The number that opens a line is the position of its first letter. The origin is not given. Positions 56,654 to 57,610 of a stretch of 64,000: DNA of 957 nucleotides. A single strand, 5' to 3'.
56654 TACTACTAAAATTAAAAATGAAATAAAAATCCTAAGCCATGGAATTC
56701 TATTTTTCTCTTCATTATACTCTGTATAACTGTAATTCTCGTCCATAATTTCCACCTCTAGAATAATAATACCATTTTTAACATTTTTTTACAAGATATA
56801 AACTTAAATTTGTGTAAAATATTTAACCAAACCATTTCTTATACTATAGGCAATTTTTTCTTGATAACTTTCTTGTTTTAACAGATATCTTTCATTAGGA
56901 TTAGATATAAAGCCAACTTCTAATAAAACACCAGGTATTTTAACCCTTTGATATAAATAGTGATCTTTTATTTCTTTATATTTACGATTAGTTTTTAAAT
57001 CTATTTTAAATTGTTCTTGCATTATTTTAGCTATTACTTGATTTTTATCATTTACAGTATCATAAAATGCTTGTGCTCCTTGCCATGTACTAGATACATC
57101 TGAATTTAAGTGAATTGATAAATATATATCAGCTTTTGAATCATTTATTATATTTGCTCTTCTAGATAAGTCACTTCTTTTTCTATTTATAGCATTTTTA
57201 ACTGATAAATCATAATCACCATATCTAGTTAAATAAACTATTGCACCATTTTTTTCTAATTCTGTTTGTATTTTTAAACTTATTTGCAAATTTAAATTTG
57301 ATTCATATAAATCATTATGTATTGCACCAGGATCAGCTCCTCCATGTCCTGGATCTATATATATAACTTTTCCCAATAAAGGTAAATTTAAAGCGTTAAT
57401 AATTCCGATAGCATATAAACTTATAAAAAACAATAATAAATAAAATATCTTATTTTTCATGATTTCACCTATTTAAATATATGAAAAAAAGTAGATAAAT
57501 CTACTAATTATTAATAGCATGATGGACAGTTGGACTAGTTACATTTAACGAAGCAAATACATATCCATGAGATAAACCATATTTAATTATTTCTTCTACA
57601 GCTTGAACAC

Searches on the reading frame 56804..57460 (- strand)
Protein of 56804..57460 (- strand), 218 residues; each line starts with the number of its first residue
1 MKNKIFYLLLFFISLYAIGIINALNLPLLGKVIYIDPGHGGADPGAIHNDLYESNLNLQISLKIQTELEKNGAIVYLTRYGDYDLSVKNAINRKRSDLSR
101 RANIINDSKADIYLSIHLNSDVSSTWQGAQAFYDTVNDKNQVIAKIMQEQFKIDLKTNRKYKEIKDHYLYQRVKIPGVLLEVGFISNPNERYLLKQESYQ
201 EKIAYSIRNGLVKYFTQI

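Call 7: search_protein_families(library=pfam, proteins=[window:56804-57460:-], max_evalue=0.001)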
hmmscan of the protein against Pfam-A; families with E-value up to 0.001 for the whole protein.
window:56804-57460:- (218 aa): 1 family
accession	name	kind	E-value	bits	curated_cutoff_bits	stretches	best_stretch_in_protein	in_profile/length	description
PF01520.23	Amidase_3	-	8.3e-46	156.6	27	1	33-211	1-172/174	N-acetylmuramoyl-L-alanine amidase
